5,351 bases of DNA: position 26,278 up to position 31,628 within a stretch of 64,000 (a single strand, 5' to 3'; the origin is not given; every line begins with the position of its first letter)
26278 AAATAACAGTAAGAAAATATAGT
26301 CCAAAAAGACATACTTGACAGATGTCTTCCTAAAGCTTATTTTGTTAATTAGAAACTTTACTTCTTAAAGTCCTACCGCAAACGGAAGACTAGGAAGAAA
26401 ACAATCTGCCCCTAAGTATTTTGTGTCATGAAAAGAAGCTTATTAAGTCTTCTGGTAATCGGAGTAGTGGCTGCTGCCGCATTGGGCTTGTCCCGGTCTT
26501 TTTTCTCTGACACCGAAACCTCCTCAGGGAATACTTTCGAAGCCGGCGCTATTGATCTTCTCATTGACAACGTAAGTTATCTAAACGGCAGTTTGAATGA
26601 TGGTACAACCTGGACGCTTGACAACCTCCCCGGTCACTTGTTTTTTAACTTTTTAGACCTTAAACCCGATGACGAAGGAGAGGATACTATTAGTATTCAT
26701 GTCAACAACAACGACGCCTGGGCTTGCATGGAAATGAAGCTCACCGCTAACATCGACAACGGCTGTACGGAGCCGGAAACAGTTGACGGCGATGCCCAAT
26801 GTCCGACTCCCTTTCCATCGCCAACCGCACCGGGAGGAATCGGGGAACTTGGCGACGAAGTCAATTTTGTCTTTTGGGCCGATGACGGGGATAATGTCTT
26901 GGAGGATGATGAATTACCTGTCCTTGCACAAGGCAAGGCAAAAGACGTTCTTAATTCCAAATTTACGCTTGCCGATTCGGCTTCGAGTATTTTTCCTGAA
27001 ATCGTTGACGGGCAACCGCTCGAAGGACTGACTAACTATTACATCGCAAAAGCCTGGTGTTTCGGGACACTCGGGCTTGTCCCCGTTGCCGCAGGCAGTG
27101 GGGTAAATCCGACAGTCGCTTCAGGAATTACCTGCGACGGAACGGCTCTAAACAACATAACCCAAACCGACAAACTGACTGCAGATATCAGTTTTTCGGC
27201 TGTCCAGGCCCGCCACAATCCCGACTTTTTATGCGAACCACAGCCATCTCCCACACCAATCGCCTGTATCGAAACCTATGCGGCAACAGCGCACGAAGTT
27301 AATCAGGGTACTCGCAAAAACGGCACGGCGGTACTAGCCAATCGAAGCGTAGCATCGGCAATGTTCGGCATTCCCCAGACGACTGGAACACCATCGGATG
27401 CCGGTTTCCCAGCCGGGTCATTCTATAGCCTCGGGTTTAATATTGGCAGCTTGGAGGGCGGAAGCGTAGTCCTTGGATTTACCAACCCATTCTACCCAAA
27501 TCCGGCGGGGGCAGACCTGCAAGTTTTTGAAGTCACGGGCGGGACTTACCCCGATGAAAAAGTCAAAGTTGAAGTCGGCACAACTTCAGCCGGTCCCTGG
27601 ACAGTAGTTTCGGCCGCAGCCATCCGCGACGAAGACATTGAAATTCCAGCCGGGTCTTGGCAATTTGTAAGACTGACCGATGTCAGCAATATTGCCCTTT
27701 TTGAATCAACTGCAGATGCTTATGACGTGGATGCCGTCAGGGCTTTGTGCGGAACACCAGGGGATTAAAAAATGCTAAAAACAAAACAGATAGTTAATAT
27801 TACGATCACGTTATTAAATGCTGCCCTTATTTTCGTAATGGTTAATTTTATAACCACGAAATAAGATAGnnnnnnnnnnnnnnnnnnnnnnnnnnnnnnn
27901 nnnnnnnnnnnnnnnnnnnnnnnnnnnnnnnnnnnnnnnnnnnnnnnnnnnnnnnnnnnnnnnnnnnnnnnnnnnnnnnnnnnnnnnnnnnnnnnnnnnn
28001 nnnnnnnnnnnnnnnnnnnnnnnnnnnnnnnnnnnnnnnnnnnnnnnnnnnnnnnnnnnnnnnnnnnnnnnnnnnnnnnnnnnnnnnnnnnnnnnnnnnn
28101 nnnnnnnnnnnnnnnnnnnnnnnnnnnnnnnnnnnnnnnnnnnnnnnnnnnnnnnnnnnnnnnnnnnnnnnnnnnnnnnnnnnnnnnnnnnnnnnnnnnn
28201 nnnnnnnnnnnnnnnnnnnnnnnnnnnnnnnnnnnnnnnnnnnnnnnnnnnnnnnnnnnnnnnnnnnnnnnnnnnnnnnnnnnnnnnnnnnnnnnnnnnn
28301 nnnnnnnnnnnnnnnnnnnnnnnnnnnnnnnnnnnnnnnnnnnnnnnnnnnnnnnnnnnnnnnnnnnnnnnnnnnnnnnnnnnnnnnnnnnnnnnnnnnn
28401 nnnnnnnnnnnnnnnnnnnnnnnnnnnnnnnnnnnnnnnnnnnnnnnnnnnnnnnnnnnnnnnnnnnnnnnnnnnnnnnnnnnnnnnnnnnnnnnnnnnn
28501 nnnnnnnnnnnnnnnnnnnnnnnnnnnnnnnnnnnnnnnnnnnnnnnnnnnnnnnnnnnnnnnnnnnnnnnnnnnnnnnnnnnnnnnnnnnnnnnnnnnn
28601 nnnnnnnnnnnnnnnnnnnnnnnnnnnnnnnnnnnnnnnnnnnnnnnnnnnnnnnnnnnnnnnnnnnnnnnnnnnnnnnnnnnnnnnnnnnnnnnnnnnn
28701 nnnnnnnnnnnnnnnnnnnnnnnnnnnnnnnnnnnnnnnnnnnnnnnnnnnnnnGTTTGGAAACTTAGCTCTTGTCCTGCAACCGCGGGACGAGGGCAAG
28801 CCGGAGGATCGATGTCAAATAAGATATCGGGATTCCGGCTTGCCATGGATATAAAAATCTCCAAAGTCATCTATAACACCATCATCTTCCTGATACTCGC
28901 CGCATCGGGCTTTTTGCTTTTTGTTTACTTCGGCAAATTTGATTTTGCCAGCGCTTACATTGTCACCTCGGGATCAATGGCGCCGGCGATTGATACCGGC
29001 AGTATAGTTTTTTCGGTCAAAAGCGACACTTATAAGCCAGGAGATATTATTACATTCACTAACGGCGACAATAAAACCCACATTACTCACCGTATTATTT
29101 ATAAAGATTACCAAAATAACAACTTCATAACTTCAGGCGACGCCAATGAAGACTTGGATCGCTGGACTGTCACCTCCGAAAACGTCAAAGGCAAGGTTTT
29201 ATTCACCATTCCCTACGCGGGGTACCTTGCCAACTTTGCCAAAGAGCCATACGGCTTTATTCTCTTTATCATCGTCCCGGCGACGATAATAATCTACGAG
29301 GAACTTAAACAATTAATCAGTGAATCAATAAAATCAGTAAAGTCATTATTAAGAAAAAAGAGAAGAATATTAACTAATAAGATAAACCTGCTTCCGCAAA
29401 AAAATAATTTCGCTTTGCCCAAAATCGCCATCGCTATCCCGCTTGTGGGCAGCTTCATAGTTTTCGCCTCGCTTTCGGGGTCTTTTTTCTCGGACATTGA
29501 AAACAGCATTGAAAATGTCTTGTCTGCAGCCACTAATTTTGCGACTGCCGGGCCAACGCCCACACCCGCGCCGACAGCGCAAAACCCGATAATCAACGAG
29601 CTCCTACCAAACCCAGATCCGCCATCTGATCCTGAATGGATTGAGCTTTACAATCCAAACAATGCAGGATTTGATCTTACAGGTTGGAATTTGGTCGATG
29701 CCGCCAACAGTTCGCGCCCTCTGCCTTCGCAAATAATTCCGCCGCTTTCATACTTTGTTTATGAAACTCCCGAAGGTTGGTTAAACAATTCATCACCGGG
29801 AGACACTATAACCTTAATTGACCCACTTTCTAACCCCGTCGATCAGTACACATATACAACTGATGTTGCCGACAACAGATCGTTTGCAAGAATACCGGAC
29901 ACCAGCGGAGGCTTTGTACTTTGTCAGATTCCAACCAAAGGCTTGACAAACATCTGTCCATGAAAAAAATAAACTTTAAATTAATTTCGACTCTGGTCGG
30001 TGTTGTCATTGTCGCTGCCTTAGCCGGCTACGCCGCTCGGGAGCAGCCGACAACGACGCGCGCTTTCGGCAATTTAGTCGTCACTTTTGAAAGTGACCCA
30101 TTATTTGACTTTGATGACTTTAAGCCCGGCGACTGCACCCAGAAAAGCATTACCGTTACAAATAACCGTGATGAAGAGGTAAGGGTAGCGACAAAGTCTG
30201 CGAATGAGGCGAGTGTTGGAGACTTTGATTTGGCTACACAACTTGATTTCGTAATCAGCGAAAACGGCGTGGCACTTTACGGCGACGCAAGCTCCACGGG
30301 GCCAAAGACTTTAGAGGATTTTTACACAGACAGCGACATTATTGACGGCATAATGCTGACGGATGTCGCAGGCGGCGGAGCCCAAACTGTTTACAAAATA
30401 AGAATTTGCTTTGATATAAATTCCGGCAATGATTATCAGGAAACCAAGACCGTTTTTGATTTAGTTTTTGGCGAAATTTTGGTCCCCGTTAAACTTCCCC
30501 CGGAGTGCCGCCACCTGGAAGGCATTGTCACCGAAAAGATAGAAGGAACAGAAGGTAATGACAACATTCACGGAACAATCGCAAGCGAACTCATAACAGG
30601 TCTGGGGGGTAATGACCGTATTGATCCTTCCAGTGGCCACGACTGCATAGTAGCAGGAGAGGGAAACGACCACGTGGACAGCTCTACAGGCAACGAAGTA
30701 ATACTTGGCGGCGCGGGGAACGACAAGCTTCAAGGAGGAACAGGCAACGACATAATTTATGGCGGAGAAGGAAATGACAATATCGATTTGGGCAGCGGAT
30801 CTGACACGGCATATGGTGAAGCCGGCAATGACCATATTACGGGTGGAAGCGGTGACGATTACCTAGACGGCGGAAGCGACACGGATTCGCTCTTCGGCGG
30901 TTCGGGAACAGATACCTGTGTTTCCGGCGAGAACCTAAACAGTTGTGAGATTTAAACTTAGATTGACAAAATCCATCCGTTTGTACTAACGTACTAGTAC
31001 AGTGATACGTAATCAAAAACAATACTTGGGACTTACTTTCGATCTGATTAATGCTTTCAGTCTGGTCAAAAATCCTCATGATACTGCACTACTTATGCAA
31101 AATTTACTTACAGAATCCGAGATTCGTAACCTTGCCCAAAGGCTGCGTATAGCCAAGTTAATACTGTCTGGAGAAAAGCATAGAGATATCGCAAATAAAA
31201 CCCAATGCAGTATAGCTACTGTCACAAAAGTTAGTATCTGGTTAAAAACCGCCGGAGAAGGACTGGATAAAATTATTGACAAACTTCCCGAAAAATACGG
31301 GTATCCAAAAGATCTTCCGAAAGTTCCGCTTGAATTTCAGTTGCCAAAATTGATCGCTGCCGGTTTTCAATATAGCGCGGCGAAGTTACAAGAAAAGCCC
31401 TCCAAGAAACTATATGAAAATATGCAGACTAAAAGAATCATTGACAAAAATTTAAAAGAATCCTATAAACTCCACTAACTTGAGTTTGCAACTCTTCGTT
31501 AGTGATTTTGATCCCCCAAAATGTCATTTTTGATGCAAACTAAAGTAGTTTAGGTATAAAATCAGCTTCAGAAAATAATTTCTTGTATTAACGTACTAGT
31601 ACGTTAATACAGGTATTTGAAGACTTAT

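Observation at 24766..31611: Camelysin/TasA-like fibre locus with SipW-type peptidase, S8 subtilase, RTX-repeat member and a palindrome-bracketed TrpR-like regulator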

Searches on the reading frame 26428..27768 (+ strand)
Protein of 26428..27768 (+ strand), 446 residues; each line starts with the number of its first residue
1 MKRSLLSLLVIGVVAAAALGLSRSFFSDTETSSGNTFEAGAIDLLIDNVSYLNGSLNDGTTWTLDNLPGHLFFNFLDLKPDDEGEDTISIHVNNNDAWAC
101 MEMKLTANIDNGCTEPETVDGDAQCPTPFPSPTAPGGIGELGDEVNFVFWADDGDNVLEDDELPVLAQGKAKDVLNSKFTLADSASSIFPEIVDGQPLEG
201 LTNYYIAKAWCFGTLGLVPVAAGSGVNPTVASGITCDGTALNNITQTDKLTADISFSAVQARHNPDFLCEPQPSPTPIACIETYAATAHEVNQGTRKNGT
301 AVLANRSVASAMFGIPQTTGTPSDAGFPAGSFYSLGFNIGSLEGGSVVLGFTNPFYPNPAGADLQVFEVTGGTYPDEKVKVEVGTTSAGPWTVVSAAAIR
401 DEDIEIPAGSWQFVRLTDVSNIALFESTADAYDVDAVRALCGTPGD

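Call 3: search_protein_families(library=pfam, proteins=[window:26428-27768:+], max_evalue=0.1)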
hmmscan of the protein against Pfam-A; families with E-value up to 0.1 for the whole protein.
window:26428-27768:+ (446 aa): 1 family
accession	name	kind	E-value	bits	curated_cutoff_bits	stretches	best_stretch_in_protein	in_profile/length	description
PF12389.13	Peptidase_M73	-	0.061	13.6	22.5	0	15-49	11-50/196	Camelysin metallo-endopeptidase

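Call 4: search_protein_families(library=ncbifam, proteins=[window:26428-27768:+], max_evalue=0.1)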
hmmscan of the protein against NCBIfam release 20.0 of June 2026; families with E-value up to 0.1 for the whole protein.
window:26428-27768:+ (446 aa): 0 families

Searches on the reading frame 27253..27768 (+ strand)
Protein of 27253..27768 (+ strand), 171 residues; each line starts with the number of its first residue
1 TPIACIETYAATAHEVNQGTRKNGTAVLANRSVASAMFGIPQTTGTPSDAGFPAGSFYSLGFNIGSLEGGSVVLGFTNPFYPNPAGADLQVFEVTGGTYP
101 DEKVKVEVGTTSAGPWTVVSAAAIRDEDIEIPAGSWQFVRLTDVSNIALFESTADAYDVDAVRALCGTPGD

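Call 68: search_protein_families(library=pfam, proteins=[window:27253-27768:+], max_evalue=10)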
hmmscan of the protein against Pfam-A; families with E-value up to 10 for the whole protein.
window:27253-27768:+ (171 aa): 0 families

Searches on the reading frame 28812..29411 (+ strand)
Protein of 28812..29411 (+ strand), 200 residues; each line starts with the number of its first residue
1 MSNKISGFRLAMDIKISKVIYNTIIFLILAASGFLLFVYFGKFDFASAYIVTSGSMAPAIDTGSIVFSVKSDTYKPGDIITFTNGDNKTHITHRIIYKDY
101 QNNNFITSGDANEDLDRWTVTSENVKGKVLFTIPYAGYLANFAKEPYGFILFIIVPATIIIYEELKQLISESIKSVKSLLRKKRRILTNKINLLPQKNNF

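Call 65: search_solved_structures(query=window:28812-29411:+, max_evalue=0.01, show_alignments=2)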
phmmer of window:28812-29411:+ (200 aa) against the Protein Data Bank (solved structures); distinct sequences matched with E-value up to 0.01: 3.
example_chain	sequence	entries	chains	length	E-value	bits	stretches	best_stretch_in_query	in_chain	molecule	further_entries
7p2q_A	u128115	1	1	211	3.7e-07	33.5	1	18-144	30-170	Signal peptidase complex catalytic subunit SEC11C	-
7p2p_A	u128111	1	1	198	3.1e-05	27.2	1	21-141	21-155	Signal peptidase complex catalytic subunit SEC11A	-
9rjb_A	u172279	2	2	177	6.5e-05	26.2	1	21-141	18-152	Signal peptidase complex catalytic subunit SEC11A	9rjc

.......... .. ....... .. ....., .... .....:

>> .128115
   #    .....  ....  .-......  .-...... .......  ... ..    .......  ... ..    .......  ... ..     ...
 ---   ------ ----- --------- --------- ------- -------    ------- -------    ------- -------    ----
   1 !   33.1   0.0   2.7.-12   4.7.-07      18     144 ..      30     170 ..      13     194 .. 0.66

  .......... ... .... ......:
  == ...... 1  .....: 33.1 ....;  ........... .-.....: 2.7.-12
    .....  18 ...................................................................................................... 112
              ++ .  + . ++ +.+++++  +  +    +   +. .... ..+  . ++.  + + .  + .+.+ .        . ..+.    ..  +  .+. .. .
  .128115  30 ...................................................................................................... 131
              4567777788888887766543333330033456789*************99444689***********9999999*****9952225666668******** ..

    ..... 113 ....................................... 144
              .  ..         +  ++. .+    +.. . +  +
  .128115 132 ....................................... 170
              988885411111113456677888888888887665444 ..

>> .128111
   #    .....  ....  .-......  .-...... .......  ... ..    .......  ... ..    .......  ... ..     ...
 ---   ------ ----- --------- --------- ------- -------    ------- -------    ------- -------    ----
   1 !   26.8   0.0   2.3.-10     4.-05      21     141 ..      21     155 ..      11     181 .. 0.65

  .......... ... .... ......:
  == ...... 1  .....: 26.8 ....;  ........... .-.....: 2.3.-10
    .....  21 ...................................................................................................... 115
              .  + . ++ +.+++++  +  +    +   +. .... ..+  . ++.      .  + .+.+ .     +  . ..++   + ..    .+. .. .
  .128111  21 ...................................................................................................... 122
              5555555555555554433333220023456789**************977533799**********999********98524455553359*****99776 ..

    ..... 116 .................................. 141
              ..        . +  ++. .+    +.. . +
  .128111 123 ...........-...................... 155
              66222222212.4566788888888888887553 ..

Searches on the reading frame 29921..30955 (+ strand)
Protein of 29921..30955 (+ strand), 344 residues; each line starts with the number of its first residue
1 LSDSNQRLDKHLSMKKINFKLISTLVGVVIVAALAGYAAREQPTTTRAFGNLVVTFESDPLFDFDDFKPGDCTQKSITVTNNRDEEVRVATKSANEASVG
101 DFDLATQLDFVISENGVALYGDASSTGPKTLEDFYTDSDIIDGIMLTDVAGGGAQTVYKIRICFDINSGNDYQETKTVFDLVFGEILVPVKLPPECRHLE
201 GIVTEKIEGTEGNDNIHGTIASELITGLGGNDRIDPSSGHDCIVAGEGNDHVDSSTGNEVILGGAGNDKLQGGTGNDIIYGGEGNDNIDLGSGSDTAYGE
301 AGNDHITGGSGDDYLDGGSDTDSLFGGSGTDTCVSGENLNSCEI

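Call 3: search_protein_families(library=pfam, proteins=[window:29921-30955:+], max_evalue=0.1)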
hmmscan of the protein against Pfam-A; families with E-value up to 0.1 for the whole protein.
window:29921-30955:+ (344 aa): 3 families
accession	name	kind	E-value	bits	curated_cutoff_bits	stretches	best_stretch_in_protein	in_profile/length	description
PF00353.25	HemolysinCabind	-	6.8e-37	125.4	23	7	263-296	2-35/36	RTX calcium-binding nonapeptide repeat (4 copies)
PF12389.13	Peptidase_M73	-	0.0018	18.6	22.5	1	15-84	4-75/196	Camelysin metallo-endopeptidase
PF12537.13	GPHR_N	-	0.09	13.3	22.1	0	25-48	13-36/68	The Golgi pH Regulator (GPHR) Family N-terminal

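Call 4: search_protein_families(library=ncbifam, proteins=[window:29921-30955:+], max_evalue=0.1)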
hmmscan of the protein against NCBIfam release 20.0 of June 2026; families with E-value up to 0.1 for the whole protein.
window:29921-30955:+ (344 aa): 10 families
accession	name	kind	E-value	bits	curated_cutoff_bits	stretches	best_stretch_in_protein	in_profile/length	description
NF046115.1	Ca_rpt_SMc04171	equivalog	1.1e-19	71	625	2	197-294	242-340/574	SMc04171 family calcium-binding repeat protein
NF033943.0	RTX_toxin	subfamily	5.5e-19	67.9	1000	1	204-334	669-800/930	RTX family hemolysin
NF033203.1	entero_EhxA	exception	1.8e-15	56.2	2000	1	205-339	703-837/997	enterohemolysin EhxA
NF035945.1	Zn_serralysin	subfamily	3e-10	39.9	500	3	256-296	326-366/462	serralysin family metalloprotease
NF053766.1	ZapA_metallo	exception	4.3e-10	39.2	940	3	255-304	336-385/483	ZapA family metalloprotease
NF050046.1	PueAB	exception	1.3e-08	33.8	670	2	207-253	372-418/616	polyurethane esterase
NF052454.1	BtaGlycanEglC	equivalog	0.0003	19.8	700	1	290-334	96-140/459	endo-1,3-1,4-beta-glycanase EglC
NF051884.1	ProteaseSapA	equivalog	0.0052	15.5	1200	0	284-333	311-360/644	protease SapA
NF012221.1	MARTX_Nterm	equivalog_domain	0.0074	13.4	700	0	197-275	7-85/1910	MARTX multifunctional-autoprocessing repeats-in-toxin holotoxin RtxA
TIGR04090.1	exp_by_SipW_IV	subfamily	0.084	12.6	60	0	21-92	7-77/241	BsaA family SipW-dependent biofilm matrix protein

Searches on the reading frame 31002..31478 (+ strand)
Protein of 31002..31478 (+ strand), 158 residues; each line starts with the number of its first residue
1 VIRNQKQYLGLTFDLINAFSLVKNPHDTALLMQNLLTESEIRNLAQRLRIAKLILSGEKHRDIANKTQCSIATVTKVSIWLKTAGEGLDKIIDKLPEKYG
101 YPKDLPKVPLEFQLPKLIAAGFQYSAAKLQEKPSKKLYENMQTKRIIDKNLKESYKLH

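Call 3: search_protein_families(library=pfam, proteins=[window:31002-31478:+], max_evalue=0.1)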
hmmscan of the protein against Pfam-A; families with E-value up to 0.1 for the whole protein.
window:31002-31478:+ (158 aa): 3 families
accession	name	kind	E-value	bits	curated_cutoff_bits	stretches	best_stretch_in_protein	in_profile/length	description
PF01371.25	Trp_repressor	-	2.4e-14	53.6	27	1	16-94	7-86/88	Trp repressor protein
PF13384.12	HTH_23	-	0.014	15.6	24.6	1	44-77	4-37/50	Homeodomain-like domain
PF07104.16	DUF1366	-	0.077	13.2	23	0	57-98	68-109/117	Protein of unknown function (DUF1366)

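Call 4: search_protein_families(library=ncbifam, proteins=[window:31002-31478:+], max_evalue=0.1)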
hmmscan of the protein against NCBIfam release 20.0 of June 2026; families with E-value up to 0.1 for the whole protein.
window:31002-31478:+ (158 aa): 3 families
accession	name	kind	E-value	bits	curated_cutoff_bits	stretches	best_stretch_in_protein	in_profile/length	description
TIGR02531.1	yecD_yerC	hypoth_equivalog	1.8e-09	37.9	42.2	1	15-93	8-86/88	YerC/YecD family TrpR-related protein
TIGR01321.1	TrpR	equivalog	4.4e-09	36.7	67.25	1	20-89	17-87/94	trp operon repressor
NF033545.0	transpos_IS630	equivalog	0.0038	16.7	100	1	47-133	2-88/299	IS630 family transposase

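Call 79: search_solved_structures(query=window:31002-31478:+, max_evalue=0.01, show_alignments=1)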
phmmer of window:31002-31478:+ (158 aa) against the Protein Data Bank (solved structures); distinct sequences matched with E-value up to 0.01: 20.
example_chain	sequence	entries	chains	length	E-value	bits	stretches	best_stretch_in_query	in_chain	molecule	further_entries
3frw_A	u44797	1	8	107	2e-07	34.2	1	15-99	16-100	Putative Trp repressor protein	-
3g1c_A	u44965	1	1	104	3.2e-07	33.6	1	17-95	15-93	The TrpR like protein from Eubacterium eligens ATCC 27750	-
3kor_A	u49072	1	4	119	3.2e-06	30.4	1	14-95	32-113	Possible Trp repressor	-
6fal_A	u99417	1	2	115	0.00022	24.4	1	20-90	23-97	Trp operon repressor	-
6ejz_A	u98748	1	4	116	0.00022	24.4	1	20-90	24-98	Trp operon repressor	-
1rcs_A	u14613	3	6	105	0.00094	22.3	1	20-88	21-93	TRP REPRESSOR | HOLO TRP REPRESSOR | APO TRP REPRESSOR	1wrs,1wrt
6f7f_B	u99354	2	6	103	0.00096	22.3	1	20-88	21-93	Trp operon repressor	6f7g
1co0_A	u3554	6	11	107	0.00098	22.3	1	20-88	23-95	TRP OPERON REPRESSOR | TRP REPRESSOR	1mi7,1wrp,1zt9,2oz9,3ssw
1tro_A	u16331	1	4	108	0.00098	22.3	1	20-88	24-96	PROTEIN (TRP REPRESSOR)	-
1trr_A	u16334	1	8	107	0.00099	22.3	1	20-88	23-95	PROTEIN (TRP REPRESSOR)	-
3wrp_A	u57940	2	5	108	0.001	22.3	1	20-88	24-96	TRP REPRESSOR | Trp operon repressor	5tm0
6eni_A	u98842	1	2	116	0.001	22.2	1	20-90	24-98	Trp operon repressor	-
6ejw_A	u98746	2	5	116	0.0011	22.1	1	20-89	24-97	Trp operon repressor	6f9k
1jhg_A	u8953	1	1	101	0.0012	22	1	20-88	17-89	TRP OPERON REPRESSOR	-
2xdi_A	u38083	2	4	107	0.0013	21.8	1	20-88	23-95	TRP OPERON REPRESSOR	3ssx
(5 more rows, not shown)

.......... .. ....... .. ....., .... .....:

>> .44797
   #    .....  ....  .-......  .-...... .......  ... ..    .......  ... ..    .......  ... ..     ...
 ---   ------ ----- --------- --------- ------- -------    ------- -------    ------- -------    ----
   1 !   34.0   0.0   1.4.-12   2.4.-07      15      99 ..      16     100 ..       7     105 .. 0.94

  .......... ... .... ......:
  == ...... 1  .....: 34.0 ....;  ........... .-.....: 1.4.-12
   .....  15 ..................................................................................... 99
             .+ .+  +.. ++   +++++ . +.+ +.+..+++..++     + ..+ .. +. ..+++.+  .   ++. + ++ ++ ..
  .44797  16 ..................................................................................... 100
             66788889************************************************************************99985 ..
